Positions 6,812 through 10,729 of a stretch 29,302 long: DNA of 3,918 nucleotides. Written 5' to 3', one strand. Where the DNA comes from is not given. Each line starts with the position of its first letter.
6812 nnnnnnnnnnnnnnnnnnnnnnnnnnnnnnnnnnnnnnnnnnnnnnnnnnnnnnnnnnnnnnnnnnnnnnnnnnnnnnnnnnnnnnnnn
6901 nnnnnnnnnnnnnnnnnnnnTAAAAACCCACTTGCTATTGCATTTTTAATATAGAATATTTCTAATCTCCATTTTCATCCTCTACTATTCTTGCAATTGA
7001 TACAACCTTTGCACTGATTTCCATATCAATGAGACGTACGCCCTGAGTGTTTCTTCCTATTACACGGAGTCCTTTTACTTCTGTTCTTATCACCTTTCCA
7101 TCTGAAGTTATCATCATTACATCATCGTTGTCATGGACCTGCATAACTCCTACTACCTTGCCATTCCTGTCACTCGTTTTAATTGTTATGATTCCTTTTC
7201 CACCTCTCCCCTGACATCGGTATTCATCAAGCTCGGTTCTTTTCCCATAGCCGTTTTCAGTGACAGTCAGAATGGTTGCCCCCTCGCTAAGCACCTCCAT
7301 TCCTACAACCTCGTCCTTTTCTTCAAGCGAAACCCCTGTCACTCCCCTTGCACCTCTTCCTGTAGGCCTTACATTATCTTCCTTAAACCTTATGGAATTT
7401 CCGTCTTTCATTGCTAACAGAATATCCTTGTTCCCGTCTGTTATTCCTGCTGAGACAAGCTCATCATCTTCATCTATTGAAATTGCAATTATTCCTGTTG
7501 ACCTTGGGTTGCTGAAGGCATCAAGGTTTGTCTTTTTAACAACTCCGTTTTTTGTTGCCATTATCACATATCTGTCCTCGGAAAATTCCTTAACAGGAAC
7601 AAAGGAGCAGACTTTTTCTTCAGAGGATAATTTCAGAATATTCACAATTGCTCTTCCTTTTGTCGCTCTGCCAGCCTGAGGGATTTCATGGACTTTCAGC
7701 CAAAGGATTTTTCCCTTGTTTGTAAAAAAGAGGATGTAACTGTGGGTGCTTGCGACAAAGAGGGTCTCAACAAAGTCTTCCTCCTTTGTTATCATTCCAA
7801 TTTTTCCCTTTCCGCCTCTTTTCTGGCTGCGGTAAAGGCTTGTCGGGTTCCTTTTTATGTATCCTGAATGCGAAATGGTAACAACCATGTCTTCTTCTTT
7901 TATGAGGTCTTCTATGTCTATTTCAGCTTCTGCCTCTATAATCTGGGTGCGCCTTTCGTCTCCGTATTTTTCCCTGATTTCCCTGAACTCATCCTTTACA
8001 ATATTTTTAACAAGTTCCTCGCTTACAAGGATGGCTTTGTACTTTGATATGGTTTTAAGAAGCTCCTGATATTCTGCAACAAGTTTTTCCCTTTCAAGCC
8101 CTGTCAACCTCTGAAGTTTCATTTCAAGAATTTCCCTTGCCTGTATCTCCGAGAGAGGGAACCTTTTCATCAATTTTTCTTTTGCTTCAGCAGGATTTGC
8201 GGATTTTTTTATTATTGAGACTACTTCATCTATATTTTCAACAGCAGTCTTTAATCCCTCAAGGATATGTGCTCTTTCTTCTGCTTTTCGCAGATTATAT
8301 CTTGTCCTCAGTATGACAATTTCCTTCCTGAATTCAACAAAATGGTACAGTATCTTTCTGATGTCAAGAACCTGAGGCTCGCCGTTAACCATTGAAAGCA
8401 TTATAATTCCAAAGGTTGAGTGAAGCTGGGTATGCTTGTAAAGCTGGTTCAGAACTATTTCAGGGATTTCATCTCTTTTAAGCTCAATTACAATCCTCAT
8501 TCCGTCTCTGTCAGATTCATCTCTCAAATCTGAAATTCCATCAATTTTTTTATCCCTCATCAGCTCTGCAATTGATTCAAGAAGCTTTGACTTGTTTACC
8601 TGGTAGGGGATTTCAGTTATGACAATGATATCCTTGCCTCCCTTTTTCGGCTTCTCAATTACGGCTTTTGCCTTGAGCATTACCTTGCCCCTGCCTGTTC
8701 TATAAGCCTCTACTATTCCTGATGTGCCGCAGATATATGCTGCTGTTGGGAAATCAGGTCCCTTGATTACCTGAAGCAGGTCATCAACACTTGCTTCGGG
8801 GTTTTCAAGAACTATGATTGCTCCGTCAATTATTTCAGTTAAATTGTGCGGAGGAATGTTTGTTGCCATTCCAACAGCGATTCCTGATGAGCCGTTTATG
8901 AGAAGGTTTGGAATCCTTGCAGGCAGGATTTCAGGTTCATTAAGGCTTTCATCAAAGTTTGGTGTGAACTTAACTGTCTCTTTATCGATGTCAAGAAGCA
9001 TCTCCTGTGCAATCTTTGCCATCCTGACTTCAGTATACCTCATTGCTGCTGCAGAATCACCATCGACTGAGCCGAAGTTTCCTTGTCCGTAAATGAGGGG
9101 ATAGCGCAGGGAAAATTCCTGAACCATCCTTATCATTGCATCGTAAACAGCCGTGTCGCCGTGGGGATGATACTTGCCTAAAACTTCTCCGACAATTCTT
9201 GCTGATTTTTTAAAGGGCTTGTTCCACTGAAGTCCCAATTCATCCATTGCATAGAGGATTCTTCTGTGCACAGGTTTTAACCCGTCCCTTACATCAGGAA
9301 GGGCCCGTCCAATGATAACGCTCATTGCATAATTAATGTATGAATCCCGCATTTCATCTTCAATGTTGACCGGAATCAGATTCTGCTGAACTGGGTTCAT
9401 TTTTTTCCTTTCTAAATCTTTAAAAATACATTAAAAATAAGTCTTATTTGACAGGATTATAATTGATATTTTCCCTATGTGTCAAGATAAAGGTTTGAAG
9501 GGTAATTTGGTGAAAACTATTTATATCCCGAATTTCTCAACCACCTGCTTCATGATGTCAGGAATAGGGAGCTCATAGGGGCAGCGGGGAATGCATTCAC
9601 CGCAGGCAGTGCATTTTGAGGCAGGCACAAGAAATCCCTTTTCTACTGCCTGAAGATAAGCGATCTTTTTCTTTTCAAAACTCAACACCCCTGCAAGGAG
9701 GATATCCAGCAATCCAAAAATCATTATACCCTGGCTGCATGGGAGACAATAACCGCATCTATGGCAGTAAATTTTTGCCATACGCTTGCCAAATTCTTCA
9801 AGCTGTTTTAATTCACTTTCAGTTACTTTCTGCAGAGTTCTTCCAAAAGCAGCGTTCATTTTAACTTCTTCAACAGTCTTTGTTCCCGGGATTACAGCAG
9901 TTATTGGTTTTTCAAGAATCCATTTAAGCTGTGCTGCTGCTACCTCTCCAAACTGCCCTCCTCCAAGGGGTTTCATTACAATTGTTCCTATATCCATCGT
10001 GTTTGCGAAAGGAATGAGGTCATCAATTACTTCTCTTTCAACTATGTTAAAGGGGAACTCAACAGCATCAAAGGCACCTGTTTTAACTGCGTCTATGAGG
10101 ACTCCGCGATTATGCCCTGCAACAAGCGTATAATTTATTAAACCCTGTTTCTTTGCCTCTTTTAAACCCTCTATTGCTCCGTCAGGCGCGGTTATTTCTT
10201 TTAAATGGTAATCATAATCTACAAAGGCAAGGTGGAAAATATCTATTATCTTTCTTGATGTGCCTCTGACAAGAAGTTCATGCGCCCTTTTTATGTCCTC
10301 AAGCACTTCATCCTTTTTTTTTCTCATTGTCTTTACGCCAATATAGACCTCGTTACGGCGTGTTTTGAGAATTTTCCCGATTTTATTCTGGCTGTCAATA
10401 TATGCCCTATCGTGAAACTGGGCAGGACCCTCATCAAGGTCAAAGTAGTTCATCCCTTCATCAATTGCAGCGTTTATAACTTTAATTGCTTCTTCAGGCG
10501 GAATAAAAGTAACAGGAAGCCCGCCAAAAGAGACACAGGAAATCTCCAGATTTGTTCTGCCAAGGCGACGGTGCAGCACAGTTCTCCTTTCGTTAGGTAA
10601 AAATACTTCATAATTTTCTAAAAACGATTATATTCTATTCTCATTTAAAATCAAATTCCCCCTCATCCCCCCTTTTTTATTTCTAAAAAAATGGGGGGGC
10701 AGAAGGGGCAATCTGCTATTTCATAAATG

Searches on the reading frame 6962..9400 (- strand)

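Call 84: search_protein_families(library=pfam, proteins=[window:6962-9400:-], max_evalue=0.0001)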
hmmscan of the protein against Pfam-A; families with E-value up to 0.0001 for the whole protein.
window:6962-9400:- (812 aa): 2 families
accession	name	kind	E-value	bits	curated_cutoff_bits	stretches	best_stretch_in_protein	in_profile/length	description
PF00521.26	DNA_topoisoIV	-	7e-169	562.7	31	1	32-472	1-431/432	DNA gyrase/topoisomerase IV, subunit A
PF03989.18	DNA_gyraseA_C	-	1.5e-74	245.6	27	6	710-755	3-47/48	DNA gyrase C-terminal domain, beta-propeller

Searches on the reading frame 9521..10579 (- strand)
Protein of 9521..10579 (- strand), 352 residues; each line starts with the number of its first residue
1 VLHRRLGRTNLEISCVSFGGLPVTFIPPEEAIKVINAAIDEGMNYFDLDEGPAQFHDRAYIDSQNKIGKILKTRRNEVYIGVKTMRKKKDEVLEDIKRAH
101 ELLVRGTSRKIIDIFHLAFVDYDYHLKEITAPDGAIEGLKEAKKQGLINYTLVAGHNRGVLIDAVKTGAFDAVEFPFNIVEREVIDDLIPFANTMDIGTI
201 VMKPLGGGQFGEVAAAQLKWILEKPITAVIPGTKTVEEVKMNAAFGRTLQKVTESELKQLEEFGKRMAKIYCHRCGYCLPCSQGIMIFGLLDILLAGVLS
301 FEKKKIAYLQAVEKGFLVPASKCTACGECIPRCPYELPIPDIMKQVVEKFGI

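Call 84: search_protein_families(library=pfam, proteins=[window:9521-10579:-], max_evalue=0.0001)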
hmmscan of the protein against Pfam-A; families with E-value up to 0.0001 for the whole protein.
window:9521-10579:- (352 aa): 2 families
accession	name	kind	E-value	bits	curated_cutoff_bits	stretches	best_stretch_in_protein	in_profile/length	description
PF00248.27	Aldo_ket_red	-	7e-18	65.1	24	1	22-209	13-196/291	Aldo/keto reductase family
PF13187.11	Fer4_9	-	1.4e-05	25.4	27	1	271-336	1-50/52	4Fe-4S dicluster domain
